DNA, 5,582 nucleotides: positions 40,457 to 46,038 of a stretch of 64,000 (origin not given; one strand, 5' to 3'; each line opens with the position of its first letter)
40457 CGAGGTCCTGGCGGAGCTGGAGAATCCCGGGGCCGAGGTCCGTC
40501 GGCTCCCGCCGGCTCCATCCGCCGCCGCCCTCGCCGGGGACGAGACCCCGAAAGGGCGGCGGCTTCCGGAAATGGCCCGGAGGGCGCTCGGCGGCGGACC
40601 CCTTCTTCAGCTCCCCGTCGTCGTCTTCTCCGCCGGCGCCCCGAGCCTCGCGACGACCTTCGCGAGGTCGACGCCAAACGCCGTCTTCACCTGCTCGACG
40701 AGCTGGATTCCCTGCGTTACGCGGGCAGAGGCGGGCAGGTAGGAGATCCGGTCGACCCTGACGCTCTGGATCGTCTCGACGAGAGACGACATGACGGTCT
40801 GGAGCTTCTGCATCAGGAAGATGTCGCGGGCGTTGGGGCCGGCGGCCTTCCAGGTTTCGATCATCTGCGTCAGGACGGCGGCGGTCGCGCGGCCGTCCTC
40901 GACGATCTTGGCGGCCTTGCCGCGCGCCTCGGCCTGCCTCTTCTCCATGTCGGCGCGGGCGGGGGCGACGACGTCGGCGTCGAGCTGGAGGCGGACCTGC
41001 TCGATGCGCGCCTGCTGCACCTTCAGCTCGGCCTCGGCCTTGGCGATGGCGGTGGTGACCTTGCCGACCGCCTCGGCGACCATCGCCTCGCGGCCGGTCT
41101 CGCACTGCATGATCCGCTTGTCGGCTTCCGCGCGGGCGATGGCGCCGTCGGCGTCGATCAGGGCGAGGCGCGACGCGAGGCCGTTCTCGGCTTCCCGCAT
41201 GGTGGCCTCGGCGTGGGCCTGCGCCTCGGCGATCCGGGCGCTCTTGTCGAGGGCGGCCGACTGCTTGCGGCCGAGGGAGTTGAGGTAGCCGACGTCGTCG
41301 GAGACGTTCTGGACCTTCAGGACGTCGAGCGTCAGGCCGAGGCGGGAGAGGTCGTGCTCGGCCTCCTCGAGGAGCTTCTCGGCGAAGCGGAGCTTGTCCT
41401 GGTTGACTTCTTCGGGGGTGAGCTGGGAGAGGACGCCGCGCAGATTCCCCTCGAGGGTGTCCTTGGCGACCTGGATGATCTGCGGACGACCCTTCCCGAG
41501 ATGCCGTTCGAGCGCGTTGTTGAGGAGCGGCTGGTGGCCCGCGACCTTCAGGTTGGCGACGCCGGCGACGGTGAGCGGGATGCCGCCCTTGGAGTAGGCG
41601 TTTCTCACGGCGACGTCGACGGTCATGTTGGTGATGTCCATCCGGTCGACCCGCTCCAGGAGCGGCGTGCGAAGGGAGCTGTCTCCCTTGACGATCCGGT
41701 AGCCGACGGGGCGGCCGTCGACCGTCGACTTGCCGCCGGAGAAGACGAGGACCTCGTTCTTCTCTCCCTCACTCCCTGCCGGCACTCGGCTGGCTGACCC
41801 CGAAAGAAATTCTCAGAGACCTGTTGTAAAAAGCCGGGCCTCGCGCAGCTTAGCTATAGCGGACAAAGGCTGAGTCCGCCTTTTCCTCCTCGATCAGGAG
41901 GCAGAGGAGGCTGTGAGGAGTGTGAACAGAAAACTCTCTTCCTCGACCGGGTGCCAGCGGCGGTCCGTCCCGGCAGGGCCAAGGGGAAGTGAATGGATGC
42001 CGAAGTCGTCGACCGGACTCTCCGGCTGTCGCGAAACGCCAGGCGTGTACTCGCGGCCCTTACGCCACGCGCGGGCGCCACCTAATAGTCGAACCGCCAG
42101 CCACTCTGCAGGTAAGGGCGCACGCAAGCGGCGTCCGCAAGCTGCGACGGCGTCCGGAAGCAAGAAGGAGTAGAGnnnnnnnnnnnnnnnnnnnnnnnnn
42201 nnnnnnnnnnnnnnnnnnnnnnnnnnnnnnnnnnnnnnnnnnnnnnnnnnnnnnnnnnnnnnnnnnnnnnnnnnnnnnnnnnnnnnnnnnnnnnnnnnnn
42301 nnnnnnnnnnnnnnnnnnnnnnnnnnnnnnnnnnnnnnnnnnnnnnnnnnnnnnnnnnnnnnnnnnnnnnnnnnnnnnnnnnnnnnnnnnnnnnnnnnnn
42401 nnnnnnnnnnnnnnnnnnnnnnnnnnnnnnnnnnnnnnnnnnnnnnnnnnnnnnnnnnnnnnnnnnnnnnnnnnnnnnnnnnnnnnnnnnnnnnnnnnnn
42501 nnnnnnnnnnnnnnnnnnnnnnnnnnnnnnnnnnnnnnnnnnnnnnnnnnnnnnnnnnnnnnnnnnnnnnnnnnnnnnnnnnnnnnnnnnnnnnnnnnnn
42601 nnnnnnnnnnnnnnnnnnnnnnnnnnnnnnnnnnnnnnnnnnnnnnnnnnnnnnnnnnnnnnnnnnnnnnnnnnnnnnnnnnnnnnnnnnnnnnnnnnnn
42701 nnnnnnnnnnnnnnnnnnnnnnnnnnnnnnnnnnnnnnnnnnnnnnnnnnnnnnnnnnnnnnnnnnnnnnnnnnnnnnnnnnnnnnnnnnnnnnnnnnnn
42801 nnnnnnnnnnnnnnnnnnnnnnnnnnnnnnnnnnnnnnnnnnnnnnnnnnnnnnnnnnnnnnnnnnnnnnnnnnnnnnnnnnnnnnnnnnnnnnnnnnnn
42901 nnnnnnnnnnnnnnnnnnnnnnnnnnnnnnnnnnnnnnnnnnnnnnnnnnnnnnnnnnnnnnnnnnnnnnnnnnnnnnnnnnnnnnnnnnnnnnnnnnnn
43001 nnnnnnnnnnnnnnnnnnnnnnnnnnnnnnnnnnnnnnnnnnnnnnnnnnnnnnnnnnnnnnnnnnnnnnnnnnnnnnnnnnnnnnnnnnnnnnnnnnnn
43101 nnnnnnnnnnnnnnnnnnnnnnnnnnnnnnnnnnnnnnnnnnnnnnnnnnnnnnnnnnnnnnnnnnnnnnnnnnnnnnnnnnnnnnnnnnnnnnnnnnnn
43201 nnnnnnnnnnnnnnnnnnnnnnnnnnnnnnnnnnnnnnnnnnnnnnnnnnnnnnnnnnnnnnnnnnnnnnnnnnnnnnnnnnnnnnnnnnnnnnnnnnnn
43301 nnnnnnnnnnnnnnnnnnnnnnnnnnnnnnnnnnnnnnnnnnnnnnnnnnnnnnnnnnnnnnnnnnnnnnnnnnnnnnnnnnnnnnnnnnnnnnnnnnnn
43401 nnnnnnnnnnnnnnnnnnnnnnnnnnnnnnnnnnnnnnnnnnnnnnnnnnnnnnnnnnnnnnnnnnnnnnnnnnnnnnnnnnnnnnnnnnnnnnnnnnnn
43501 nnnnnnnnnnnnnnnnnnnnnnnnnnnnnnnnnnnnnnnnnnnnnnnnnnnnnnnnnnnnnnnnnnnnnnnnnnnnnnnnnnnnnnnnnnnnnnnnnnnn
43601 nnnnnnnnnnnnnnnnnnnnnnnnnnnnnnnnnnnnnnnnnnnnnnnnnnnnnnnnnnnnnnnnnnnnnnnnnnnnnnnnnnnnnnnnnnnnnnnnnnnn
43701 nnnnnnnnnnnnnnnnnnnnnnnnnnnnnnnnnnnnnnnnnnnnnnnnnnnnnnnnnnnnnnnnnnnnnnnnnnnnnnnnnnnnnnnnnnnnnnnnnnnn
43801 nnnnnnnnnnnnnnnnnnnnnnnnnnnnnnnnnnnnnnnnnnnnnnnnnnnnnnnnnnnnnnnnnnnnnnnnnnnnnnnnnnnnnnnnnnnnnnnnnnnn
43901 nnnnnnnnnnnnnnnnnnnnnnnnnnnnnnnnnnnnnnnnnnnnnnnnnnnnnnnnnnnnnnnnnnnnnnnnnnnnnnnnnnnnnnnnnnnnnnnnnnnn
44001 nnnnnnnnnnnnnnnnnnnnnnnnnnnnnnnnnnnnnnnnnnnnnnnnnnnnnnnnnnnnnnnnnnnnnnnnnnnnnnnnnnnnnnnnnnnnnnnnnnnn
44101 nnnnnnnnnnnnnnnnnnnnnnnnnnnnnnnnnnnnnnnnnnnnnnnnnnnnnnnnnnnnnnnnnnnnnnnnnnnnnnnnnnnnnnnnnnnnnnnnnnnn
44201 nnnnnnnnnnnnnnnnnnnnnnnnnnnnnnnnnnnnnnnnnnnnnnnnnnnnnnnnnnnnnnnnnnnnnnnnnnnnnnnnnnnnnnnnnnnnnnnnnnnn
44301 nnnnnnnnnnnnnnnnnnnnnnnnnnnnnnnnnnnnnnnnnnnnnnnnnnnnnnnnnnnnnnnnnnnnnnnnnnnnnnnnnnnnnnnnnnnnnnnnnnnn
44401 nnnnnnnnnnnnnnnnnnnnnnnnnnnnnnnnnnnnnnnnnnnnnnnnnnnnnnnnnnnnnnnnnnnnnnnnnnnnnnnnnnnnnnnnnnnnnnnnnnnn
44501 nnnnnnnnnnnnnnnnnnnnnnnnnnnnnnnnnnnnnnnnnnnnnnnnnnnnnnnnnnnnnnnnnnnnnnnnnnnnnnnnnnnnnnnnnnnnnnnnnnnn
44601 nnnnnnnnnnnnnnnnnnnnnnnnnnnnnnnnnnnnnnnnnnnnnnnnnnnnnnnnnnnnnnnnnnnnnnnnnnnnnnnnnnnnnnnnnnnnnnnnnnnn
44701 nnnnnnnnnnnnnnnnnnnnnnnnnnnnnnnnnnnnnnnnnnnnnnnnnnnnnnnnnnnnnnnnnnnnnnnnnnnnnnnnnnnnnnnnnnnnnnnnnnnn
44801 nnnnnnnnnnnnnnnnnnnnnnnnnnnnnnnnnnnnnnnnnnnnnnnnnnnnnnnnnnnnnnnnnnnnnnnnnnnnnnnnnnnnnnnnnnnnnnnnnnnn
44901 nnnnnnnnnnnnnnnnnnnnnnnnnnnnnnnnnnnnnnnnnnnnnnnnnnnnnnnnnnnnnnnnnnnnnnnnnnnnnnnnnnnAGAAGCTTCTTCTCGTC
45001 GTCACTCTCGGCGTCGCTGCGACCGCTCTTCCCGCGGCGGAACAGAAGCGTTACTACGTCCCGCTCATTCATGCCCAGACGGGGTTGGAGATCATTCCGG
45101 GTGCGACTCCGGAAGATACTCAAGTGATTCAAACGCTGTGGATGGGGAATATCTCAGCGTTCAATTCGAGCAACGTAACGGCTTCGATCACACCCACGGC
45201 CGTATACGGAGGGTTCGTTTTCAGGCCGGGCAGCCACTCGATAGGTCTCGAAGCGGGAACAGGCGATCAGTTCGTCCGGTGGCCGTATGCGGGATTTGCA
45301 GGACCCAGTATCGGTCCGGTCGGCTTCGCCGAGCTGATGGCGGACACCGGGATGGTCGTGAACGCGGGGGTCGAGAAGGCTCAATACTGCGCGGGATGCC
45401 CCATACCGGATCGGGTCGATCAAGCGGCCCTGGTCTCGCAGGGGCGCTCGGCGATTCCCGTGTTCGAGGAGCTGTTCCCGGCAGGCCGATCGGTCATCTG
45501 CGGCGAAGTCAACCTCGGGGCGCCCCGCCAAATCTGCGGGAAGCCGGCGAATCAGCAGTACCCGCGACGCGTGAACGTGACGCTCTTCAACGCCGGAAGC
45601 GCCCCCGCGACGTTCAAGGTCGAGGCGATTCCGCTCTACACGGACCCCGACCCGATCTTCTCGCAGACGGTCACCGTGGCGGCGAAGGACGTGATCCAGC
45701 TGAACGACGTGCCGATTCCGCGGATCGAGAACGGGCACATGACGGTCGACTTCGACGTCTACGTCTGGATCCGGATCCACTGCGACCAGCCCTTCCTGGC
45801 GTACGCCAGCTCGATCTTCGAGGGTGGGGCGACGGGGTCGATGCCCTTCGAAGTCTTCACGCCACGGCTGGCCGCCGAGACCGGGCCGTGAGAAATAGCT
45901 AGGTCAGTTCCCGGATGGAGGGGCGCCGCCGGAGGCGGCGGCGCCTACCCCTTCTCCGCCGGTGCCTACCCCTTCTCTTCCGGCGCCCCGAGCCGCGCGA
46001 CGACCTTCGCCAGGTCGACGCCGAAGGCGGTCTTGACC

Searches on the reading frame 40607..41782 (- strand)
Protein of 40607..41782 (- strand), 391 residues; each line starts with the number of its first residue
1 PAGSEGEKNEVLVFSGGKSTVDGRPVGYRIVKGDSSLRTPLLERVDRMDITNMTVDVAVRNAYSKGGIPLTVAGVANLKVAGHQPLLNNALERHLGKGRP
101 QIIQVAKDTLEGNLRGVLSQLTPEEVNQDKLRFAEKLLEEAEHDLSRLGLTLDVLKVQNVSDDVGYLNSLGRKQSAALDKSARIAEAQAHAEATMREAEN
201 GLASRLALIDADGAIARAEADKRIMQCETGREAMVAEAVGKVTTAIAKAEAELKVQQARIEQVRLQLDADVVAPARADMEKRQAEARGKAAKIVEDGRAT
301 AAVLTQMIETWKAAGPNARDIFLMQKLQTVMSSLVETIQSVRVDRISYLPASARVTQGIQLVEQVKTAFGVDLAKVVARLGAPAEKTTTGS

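Call 34: find_homologous_proteins(query=window:40607-41782:-, max_evalue=1e-60)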
Query window:40607-41782:- (391 aa): 5715 proteins with E <= 1e-60 among 8000 candidates; the best 120 are listed.
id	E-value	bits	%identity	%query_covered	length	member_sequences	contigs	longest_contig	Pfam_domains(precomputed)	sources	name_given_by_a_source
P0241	5.2e-239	811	100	100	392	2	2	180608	PF01145.32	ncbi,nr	ncbi:MAG: flotillin family protein [Holophagales bacterium]|nr:flotillin family protein [Holophagale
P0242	5.4e-220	748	97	97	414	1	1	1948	PF01145.32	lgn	-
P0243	6.8e-219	744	93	98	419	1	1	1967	PF01145.32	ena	-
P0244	3.2e-216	736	93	97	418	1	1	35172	PF01145.32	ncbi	-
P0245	8.5e-216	734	94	97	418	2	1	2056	PF01145.32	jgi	jgi:flotillin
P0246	2.4e-215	733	92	98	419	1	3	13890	PF01145.32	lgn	-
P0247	1.7e-214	730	93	97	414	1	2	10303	PF01145.32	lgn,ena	-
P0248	5.3e-213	725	92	96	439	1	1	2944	PF01145.32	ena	-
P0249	5.4e-213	725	92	96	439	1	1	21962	PF01145.32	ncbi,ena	-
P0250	2.2e-212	723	91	97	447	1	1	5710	PF01145.32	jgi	jgi:flotillin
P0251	2.8e-212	723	92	96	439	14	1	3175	PF01145.32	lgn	-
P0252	5.3e-212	722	92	97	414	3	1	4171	PF01145.32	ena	-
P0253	1.5e-211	720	92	97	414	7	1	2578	PF01145.32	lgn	-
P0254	2.7e-210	716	90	97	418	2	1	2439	PF01145.32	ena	-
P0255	3.0e-207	706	89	96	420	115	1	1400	PF01145.32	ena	-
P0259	3.5e-199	680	97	85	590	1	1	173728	PF01145.32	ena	-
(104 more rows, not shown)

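Call 37: find_encoding_contigs(protein=P0259, flank=10000, max_places=3)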
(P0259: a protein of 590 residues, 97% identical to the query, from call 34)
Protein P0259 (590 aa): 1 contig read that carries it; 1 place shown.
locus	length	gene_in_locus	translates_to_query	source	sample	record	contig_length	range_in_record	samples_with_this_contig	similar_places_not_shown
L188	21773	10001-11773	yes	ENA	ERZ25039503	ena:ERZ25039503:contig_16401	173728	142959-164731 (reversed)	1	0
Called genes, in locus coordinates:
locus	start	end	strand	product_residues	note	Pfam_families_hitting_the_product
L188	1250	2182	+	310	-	-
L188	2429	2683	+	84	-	PF00571:CBS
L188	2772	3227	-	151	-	PF00069:Pkinase, PF07714:PK_Tyr_Ser-Thr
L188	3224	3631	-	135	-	PF00069:Pkinase, PF07714:PK_Tyr_Ser-Thr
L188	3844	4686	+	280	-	PF02754:CCG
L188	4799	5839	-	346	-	PF13581:HATPase_c_2 (faint), PF02518:HATPase_c, PF00072:Response_reg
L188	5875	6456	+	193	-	-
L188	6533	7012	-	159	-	PF13801:Metal_resist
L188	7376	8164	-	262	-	-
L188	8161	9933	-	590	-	PF04542:Sigma70_r2, PF08281:Sigma70_r4_2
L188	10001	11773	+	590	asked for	PF01145:Band_7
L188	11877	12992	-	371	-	PF01553:Acyltransferase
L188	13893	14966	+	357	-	-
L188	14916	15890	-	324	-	PF07977:FabA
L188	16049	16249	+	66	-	-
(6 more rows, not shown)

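Call 38: find_encoding_contigs(protein=P0244, flank=10000, max_places=3)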
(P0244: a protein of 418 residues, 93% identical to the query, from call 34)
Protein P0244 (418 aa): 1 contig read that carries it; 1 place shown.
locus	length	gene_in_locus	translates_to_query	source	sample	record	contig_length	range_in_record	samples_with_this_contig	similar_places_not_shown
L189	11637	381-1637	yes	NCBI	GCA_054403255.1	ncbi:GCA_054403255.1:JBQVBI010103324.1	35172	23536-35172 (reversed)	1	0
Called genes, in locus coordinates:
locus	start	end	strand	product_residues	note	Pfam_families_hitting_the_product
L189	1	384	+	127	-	?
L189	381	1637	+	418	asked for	PF01145:Band_7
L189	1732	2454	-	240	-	-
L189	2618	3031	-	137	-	-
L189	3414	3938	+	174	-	-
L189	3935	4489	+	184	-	PF03412:Peptidase_C39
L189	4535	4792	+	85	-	-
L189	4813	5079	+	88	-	-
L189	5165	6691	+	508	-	-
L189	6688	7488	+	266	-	PF00005:ABC_tran, PF13304:AAA_21 (weak)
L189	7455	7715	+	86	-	-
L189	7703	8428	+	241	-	PF04893:Yip1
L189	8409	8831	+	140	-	PF07291:MauE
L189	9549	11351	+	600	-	PF00691:OmpA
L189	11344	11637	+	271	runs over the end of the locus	PF00528:BPD_transp_1 (weak)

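Call 45: find_encoding_contigs(protein=P0249, flank=10000, max_places=3)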
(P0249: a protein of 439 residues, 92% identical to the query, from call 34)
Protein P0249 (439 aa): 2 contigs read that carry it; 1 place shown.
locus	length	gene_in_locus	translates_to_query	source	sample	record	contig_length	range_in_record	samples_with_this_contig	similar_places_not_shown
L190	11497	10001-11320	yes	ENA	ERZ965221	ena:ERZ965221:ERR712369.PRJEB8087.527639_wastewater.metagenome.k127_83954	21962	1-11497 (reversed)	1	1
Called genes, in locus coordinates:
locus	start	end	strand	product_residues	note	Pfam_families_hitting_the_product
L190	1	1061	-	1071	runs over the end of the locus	PF25596:CPSase_L_D1, PF02786:CPSase_L_D2, PF02787:CPSase_L_D3, PF25596:CPSase_L_D1, PF02222:ATP-grasp (weak), PF02786:CPSase_L_D2, PF15632:ATPgrasp_Ter, PF02142:MGS, +2 more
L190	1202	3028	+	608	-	PF00989:PAS, PF01590:GAF, PF13185:GAF_2, PF13492:GAF_3 (weak), PF00989:PAS, PF08448:PAS_4, PF13426:PAS_9, PF00990:GGDEF, +2 more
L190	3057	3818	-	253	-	PF02578:Cu-oxidase_4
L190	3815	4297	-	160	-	PF04306:DUF456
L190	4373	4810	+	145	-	PF00571:CBS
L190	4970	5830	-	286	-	PF00069:Pkinase, PF03109:ABC1 (faint), PF07714:PK_Tyr_Ser-Thr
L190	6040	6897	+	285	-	PF02754:CCG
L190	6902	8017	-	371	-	PF01875:Memo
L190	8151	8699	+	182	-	-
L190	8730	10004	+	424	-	PF01145:Band_7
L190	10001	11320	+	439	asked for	PF01145:Band_7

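Call 46: find_encoding_contigs(protein=P0246, flank=10000, max_places=4)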
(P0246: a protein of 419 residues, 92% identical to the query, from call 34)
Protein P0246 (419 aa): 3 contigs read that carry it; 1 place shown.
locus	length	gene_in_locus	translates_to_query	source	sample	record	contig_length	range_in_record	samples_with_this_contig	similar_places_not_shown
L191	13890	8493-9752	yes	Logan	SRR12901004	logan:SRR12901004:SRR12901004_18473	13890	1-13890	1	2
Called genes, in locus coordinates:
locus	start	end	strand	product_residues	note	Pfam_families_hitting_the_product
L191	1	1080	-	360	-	?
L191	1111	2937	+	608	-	PF00989:PAS, PF01590:GAF, PF13185:GAF_2, PF00989:PAS, PF08448:PAS_4, PF13426:PAS_9, PF08447:PAS_3, PF00990:GGDEF, +2 more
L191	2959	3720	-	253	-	PF02578:Cu-oxidase_4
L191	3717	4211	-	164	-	PF04306:DUF456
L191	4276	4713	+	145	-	PF00571:CBS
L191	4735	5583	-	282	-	PF00069:Pkinase, PF01636:APH (faint), PF03109:ABC1 (faint), PF07714:PK_Tyr_Ser-Thr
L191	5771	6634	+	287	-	PF02754:CCG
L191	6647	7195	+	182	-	-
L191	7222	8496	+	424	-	PF01145:Band_7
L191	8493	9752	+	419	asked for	PF01145:Band_7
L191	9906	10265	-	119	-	PF18480:DUF5615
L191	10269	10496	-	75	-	PF04255:DUF433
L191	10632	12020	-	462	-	PF05195:AMP_N, PF00557:Peptidase_M24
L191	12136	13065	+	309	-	PF01479:S4, PF00849:PseudoU_synth_2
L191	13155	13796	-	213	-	PF00691:OmpA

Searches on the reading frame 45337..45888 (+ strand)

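Call 50: search_protein_families(library=pfam, proteins=[window:45337-45888:+], max_evalue=0.01)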
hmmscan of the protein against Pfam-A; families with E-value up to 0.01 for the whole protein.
window:45337-45888:+ (184 aa): 1 family
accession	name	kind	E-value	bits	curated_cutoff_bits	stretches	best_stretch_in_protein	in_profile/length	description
PF05506.17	PLipase_C_C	-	0.0046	18.3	24.4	1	67-121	6-51/80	Bacterial phospholipase C, C-terminal domain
